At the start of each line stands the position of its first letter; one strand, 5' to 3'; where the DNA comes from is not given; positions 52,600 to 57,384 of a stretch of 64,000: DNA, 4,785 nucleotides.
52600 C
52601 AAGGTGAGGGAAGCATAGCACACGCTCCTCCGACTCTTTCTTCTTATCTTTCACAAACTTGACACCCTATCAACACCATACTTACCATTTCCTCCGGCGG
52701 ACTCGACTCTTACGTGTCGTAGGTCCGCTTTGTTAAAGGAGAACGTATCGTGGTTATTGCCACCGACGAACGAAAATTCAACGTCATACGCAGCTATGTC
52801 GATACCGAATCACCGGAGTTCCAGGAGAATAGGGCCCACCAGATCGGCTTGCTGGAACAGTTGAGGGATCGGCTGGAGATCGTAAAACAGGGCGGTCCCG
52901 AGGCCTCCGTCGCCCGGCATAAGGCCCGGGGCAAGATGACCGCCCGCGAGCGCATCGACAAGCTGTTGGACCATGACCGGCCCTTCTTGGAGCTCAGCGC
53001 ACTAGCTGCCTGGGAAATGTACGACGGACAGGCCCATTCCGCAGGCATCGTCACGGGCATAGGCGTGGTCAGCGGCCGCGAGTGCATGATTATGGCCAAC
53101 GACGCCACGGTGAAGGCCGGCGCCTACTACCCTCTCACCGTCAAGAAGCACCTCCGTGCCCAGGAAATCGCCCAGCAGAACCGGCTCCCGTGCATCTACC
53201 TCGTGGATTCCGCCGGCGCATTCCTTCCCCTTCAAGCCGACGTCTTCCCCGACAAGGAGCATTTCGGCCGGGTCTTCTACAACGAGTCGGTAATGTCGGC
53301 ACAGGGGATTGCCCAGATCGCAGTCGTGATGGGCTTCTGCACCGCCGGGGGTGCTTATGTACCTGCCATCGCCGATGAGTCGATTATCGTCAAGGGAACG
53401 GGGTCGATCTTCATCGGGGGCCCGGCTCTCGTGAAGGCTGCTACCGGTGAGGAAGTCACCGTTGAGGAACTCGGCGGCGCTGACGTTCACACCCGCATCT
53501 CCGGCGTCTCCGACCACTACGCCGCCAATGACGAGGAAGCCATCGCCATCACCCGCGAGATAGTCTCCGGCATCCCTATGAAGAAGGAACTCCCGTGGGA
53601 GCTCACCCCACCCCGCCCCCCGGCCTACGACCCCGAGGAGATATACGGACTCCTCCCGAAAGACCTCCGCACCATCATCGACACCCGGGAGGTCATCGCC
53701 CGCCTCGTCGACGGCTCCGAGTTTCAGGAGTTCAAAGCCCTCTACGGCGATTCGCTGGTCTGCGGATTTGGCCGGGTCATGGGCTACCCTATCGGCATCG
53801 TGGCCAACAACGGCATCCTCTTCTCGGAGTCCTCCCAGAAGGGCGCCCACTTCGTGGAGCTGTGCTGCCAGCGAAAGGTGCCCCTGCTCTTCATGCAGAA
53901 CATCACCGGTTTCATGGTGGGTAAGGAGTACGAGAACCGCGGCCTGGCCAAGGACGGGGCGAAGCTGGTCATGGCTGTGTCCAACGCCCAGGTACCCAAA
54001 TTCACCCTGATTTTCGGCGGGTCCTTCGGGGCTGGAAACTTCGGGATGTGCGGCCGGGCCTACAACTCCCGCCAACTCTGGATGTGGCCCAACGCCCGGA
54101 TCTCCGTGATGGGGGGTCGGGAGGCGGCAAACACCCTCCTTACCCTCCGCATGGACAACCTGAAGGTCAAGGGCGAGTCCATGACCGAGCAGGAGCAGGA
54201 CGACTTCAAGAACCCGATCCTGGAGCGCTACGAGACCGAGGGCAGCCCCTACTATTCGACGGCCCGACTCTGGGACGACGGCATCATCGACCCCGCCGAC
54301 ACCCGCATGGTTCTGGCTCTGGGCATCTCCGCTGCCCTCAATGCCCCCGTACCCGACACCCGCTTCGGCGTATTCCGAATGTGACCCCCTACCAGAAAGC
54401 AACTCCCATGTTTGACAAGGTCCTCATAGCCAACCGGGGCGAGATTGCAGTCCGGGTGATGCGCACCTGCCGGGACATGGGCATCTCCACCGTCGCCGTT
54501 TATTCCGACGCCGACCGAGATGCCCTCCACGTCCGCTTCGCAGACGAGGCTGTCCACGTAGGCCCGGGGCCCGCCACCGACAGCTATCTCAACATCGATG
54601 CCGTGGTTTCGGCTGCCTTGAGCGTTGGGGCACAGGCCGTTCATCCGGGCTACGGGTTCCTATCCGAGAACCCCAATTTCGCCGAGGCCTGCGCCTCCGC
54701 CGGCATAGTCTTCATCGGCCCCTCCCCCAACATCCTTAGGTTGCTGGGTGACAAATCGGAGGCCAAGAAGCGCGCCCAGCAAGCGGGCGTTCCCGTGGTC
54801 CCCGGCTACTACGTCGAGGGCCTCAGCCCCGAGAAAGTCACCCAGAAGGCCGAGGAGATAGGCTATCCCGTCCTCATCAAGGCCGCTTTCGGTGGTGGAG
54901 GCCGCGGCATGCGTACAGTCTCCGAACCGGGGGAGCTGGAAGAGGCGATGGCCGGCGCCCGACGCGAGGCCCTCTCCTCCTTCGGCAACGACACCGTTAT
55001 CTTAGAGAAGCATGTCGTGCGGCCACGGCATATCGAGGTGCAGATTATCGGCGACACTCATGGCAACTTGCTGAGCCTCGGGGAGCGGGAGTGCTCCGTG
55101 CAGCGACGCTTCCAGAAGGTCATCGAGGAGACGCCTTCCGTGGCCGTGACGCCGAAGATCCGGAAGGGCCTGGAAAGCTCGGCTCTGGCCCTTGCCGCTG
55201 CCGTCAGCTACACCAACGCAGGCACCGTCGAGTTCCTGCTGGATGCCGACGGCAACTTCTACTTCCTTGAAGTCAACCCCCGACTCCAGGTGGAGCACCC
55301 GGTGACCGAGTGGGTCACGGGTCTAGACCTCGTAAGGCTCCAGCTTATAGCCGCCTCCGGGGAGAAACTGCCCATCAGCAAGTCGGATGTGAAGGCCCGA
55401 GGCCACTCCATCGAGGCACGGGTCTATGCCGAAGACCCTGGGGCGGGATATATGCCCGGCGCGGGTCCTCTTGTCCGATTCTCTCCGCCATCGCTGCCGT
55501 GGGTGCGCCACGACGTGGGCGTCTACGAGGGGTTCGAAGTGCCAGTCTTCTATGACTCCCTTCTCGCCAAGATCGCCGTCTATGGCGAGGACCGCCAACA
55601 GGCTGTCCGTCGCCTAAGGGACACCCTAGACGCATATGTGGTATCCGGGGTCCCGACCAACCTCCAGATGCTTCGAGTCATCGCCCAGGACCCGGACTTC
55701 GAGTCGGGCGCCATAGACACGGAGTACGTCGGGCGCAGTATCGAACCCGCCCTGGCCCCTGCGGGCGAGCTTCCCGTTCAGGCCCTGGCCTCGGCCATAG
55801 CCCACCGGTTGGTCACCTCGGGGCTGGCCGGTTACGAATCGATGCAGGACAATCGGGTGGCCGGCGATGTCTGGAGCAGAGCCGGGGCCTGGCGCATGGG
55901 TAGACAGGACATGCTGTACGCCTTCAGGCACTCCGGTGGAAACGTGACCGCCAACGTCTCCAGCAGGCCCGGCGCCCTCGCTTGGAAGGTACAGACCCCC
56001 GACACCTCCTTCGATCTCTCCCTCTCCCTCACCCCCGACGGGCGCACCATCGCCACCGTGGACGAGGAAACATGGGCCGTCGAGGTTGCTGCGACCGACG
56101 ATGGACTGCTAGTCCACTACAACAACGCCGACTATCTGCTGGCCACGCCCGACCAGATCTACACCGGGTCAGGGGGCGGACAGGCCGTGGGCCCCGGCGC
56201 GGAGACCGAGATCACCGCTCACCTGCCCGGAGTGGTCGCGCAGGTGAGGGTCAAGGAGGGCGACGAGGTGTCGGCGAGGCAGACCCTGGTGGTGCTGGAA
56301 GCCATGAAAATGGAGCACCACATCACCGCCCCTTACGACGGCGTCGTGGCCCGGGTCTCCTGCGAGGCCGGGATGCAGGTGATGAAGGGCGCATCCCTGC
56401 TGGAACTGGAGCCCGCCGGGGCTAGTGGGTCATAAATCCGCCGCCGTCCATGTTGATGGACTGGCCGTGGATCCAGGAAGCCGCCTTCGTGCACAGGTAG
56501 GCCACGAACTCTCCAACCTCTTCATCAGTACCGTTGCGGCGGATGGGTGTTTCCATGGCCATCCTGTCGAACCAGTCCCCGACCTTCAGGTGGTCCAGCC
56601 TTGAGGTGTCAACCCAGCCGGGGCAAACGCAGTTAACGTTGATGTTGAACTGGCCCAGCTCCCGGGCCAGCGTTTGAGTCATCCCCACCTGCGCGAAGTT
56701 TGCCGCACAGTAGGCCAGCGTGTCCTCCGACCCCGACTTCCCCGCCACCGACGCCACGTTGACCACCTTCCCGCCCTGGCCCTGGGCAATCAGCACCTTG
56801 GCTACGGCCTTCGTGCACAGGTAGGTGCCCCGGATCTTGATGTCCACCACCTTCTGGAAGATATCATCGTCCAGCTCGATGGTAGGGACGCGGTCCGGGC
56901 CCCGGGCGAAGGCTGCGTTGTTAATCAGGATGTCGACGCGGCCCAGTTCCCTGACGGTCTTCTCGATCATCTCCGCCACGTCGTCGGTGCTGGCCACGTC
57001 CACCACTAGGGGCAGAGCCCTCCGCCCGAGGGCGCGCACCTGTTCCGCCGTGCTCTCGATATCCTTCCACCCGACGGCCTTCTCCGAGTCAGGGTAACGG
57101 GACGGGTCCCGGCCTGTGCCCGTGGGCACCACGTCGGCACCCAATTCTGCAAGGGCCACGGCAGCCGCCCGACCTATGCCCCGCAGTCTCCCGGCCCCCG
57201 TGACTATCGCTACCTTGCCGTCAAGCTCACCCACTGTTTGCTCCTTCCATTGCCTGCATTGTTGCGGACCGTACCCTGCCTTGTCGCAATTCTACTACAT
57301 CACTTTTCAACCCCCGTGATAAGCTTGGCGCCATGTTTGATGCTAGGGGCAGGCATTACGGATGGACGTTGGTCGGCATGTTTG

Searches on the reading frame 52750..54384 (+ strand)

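Call 41: search_protein_families(library=pfam, proteins=[window:52750-54384:+], max_evalue=0.00001)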
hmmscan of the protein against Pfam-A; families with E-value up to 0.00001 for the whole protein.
window:52750-54384:+ (544 aa): 2 families
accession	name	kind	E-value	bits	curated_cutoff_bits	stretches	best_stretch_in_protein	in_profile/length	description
PF01039.27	Carboxyl_trans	-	1.2e-144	483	22.3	1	57-534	2-483/493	Carboxyl transferase domain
PF03255.19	ACCA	-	1.6e-11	44.4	23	1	53-214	58-213/310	Acetyl co-enzyme A carboxylase carboxyltransferase-like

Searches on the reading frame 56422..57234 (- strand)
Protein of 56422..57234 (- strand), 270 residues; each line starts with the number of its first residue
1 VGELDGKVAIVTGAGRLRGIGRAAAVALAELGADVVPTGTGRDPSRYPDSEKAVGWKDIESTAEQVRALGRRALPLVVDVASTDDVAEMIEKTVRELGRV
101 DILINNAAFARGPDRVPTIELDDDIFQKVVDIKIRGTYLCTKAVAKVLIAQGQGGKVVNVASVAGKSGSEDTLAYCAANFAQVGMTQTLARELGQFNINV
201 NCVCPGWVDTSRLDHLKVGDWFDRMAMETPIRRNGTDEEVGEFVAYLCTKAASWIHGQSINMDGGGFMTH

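Call 41: search_protein_families(library=pfam, proteins=[window:56422-57234:-], max_evalue=0.00001)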
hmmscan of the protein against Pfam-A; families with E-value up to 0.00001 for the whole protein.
window:56422-57234:- (270 aa): 3 families
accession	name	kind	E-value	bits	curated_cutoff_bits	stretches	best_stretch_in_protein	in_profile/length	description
PF13561.12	adh_short_C2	-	8.5e-53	179.8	27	1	13-265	1-234/236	Enoyl-(Acyl carrier protein) reductase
PF00106.31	adh_short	-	3.3e-44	151.1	26.6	1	7-212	1-186/195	short chain dehydrogenase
PF08659.16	KR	-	7.5e-10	39.4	22.6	1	11-190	5-164/180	KR domain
